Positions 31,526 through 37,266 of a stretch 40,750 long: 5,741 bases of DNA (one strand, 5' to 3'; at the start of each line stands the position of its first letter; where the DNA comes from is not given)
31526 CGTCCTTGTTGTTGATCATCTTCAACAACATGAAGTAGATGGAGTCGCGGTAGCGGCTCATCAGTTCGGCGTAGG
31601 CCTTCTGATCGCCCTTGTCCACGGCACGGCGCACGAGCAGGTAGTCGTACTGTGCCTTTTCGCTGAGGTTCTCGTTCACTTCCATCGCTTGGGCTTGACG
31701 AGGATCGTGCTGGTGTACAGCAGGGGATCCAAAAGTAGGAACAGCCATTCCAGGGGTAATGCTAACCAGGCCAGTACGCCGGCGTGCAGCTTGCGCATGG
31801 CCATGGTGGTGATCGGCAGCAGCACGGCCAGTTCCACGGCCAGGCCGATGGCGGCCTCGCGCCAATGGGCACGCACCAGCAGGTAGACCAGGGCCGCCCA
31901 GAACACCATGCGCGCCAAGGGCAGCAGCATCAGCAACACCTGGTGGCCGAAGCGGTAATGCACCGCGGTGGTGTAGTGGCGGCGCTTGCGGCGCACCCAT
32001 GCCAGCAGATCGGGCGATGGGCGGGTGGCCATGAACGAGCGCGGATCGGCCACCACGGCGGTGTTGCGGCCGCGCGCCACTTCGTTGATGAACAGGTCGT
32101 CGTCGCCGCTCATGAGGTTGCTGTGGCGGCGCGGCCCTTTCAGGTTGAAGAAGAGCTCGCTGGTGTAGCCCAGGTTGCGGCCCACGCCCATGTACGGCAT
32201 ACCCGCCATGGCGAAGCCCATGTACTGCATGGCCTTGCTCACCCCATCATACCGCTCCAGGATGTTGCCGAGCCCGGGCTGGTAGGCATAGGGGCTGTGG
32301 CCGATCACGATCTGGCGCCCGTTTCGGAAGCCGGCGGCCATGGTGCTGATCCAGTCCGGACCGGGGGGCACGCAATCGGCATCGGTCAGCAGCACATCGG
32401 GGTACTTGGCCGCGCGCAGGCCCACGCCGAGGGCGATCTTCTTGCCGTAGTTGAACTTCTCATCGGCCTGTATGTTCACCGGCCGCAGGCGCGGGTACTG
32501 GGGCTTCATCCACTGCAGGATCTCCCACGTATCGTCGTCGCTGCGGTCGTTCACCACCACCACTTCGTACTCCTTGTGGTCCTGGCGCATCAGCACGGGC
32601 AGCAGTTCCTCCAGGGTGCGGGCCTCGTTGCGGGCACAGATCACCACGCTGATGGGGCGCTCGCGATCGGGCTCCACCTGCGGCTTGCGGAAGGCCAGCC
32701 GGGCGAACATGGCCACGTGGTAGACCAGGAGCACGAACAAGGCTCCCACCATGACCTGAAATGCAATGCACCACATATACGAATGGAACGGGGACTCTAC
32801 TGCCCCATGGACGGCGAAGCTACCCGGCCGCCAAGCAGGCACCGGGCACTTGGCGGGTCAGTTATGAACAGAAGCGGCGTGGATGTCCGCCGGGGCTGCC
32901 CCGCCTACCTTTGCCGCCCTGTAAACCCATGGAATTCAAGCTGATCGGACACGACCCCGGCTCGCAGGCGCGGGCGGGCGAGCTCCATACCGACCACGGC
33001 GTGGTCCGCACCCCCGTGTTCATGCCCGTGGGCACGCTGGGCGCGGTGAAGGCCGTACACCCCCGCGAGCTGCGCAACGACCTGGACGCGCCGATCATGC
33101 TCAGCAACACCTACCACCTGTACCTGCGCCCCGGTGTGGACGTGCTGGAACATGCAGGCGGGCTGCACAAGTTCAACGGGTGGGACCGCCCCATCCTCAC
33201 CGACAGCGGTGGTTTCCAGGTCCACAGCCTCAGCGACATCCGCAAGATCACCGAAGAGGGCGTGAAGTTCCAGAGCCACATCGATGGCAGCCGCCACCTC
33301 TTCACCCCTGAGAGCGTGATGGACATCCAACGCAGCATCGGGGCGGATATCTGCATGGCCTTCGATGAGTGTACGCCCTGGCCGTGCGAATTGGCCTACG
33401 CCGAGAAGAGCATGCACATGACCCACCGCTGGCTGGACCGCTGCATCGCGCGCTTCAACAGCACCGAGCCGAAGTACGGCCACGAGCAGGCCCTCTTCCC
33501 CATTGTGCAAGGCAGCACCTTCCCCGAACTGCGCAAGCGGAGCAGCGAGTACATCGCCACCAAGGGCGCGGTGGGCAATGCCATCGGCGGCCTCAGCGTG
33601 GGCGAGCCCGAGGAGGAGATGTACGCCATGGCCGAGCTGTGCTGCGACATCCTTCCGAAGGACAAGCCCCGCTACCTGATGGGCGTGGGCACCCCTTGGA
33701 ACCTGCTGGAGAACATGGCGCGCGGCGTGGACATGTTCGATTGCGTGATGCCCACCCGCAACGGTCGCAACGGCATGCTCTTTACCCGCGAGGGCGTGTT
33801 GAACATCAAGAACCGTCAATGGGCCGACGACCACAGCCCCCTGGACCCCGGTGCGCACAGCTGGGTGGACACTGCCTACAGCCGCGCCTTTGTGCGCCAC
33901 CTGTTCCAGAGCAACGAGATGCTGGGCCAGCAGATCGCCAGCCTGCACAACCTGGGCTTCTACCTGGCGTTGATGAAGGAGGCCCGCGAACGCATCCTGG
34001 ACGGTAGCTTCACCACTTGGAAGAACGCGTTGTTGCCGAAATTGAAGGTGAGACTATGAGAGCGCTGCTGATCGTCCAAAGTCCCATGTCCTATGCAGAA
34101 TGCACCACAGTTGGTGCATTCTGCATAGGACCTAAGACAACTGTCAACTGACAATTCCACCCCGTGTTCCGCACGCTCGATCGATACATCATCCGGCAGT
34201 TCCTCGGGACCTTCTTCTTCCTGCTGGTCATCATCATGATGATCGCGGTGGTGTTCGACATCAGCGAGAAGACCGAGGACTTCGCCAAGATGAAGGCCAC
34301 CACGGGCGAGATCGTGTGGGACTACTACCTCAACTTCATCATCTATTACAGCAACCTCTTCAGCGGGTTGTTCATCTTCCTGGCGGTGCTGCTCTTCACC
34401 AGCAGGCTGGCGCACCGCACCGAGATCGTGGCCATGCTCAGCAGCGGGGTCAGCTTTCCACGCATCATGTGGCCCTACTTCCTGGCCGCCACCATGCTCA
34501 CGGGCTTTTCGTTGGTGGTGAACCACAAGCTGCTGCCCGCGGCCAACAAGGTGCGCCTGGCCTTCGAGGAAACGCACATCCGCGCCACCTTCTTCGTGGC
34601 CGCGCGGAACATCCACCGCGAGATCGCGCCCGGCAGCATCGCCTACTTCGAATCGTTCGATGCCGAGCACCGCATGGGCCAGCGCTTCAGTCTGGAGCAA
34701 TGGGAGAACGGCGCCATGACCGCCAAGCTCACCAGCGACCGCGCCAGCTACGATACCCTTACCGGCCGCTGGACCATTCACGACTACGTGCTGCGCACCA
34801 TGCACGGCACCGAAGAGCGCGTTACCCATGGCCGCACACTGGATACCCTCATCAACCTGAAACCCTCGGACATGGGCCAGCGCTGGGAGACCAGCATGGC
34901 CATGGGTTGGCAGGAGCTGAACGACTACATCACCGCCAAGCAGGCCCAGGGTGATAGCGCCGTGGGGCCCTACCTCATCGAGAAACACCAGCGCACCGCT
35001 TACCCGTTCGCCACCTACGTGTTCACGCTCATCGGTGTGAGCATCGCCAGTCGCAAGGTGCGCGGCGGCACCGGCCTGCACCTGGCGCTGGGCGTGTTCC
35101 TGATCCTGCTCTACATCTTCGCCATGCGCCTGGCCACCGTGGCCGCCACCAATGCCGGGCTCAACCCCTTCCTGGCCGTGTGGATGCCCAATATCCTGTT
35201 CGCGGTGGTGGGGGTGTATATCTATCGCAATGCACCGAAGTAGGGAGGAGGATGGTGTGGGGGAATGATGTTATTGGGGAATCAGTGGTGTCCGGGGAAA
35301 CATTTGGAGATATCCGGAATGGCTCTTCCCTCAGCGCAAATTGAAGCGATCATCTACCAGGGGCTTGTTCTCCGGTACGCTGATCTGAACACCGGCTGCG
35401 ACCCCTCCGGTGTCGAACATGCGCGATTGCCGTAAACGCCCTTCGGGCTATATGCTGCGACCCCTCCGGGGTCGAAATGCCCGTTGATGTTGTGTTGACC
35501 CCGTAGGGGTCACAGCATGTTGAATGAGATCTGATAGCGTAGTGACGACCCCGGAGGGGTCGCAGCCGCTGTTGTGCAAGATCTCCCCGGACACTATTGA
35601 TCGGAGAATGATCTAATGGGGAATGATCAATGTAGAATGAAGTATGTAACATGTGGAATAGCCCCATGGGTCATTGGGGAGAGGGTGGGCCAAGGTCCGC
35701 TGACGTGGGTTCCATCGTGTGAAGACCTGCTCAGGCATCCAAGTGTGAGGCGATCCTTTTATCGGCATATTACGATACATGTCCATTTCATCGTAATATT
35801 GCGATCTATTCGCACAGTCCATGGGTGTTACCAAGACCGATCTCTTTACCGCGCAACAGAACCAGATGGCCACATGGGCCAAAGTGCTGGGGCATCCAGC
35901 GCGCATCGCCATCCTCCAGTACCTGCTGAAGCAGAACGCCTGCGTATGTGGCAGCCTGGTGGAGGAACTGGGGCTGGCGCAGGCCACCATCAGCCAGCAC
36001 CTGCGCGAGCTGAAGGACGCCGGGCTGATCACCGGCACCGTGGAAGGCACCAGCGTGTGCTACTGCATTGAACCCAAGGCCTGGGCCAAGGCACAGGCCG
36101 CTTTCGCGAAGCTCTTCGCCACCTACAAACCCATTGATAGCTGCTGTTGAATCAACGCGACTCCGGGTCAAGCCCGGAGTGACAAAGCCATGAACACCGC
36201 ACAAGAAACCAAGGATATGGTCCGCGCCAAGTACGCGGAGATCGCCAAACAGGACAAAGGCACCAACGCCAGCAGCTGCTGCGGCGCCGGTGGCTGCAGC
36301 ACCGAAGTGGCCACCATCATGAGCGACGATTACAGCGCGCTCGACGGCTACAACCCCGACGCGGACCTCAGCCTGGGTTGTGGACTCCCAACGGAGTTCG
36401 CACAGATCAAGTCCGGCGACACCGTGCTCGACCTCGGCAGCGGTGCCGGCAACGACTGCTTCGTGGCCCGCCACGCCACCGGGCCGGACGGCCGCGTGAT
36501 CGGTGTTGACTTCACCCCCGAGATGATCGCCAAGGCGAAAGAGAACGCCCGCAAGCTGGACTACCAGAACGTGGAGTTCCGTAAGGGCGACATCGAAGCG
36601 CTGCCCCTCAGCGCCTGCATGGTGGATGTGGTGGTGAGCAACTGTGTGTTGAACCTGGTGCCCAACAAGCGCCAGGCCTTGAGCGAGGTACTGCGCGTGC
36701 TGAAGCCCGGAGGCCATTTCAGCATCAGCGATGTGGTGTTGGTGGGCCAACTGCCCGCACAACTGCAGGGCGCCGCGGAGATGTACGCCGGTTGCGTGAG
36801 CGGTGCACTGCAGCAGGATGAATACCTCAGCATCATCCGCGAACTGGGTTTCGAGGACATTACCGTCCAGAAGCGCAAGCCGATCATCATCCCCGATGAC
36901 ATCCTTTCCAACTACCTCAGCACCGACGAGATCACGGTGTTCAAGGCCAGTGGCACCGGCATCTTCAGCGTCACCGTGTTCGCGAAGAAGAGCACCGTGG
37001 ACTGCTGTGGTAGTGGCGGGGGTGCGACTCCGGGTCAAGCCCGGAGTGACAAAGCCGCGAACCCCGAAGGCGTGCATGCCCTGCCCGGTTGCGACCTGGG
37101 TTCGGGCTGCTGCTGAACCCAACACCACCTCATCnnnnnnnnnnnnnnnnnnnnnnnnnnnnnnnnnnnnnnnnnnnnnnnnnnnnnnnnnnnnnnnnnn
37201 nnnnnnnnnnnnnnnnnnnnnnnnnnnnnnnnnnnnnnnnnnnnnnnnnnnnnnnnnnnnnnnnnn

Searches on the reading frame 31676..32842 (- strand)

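Call 52: search_protein_families(library=pfam, proteins=[window:31676-32842:-], max_evalue=0.001)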
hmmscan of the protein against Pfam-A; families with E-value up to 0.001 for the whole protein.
window:31676-32842:- (388 aa): 3 families
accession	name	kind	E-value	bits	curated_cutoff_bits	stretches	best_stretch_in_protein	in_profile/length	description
PF00535.33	Glycos_transf_2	-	1.2e-18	68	23.3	1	65-189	1-121/168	Glycosyl transferase family 2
PF13641.12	Glyco_tranf_2_3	-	2.8e-13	50.9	27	1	63-291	2-229/230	Glycosyltransferase like family 2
PF13632.12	Glyco_trans_2_3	-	5.7e-05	23.4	27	1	150-345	2-183/198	Glycosyl transferase family group 2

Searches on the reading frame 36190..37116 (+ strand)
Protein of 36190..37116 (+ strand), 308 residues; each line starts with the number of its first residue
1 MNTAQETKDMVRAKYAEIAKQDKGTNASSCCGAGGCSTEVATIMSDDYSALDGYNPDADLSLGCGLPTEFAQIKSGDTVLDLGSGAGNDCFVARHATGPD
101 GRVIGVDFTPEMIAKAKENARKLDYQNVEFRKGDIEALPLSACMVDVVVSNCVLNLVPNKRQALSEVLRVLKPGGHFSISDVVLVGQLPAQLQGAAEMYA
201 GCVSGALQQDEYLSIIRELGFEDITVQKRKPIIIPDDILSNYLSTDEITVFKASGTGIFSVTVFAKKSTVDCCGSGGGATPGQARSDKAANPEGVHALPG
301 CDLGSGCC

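Call 52: search_protein_families(library=pfam, proteins=[window:36190-37116:+], max_evalue=0.001)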
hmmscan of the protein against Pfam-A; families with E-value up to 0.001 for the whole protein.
window:36190-37116:+ (308 aa): 15 families
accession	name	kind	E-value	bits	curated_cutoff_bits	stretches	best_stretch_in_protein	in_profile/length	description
PF13847.12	Methyltransf_31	-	9.7e-43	145.8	27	1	73-218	1-143/145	Methyltransferase domain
PF13649.12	Methyltransf_25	-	6.3e-23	81.7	27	1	79-175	1-97/97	Methyltransferase domain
PF08241.18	Methyltransf_11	-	1.8e-22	80.2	21.2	1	80-178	1-94/95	Methyltransferase domain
PF08242.18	Methyltransf_12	-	1.8e-17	64.3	30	1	80-177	1-98/98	Methyltransferase domain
PF01209.24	Ubie_methyltran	-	5e-16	59.2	20.1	1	72-181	44-153/233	ubiE/COQ5 methyltransferase family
PF01135.25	PCMT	-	1.2e-11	45.2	20.3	1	68-134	66-132/210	Protein-L-isoaspartate(D-aspartate) O-methyltransferase (PCMT)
PF13489.12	Methyltransf_23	-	3.2e-11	43.7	27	1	70-222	16-160/164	Methyltransferase domain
PF01728.25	FtsJ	-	6.3e-06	26.7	24.1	1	69-155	15-102/181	FtsJ-like methyltransferase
PF06325.19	PrmA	-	6.8e-06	26.2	22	1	72-182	158-261/296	Ribosomal protein L11 methyltransferase (PrmA)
PF01170.24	UPF0020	-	2e-05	24.8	22.3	1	99-151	75-128/197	RMKL-like, methyltransferase domain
PF05148.21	Methyltransf_8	-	2.1e-05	24.9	27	1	119-182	95-159/219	Hypothetical methyltransferase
PF13679.12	Methyltransf_32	-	6.6e-05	23.3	27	1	74-139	24-93/143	Methyltransferase domain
PF02390.23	Methyltransf_4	-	9.4e-05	22.4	24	1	78-138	4-64/173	Putative methyltransferase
PF20922.3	Anamorsin_N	-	0.00015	22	27.1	1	135-185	42-93/163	Anamorsin, N-terminal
PF02353.26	CMAS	-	0.0005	19.9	27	1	70-181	57-166/273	Mycolic acid cyclopropane synthetase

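Call 61: search_protein_families(library=ncbifam, proteins=[window:36190-37116:+], max_evalue=0.0001)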
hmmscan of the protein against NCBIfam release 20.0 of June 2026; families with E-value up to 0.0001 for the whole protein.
window:36190-37116:+ (308 aa): 53 families (the best 25 are shown)
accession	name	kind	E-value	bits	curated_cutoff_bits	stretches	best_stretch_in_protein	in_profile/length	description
NF008823.0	PRK11873.1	subfamily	3.1e-106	354.8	263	1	2-270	2-270/272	arsenite methyltransferase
NF041537.1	ArsM_AhpD_UU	exception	7.2e-52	176.3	510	1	6-225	12-226/345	arsenite methyltransferase/AhpD domain selenoprotein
NF047649.1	MTase_UXPK_star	exception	2.7e-49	167.7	460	1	5-226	11-228/283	methyltransferase/UXPK-star double selenoprotein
NF041536.1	ArsM_DUF2284_UU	exception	6.9e-47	159.8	575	1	7-226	13-227/459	arsenite methyltransferase/DUF2284 domain selenoprotein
NF040538.1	methyl_ArsM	equivalog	2.1e-42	145.6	500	2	144-230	171-259/356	arsinothricin biosynthesis methyltransferase ArsM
NF040539.1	AST_met_ArsM_2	exception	1.6e-29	103.6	240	1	73-226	54-210/262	putative arsinothricin biosynthesis methyltransferase ArsM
NF038099.1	AsSugarArsM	exception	3.5e-29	102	400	1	59-236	42-228/321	arsenosugar biosynthesis arsenite methyltransferase ArsM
NF045667.1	MTase_DVU1556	equivalog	1.9e-26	92.8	155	1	69-227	16-166/213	DVU_1556 family methyltransferase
NF001244.0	PRK00216.1-5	equivalog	4.5e-18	65.4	216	1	71-183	44-157/236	bifunctional demethylmenaquinone methyltransferase/2-methoxy-6-polyprenyl-1,4-benzoquinol methylase UbiE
TIGR01934.1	MenG_MenH_UbiE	subfamily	7.3e-18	64.7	158.35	1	71-186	35-148/223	ubiquinone/menaquinone biosynthesis methyltransferase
TIGR02072.1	BioC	equivalog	5.1e-16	59.2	184.95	1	77-183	36-136/244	malonyl-ACP O-methyltransferase BioC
NF052510.1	methyltran_MpqE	exception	1.5e-15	57.2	335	1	70-177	41-149/234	methyl-plastoquinone biosynthesis methyltransferase MpqE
NF001243.0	PRK00216.1-4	equivalog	1.7e-15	57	235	1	72-177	44-149/237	demethylmenaquinone methyltransferase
TIGR02752.1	MenG_heptapren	equivalog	3.6e-15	56.1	419.85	1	72-178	42-148/231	demethylmenaquinone methyltransferase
NF001240.0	PRK00216.1-1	equivalog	2.1e-14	53.2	378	1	69-179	57-168/251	bifunctional demethylmenaquinone methyltransferase/2-methoxy-6-polyprenyl-1,4-benzoquinol methylase UbiE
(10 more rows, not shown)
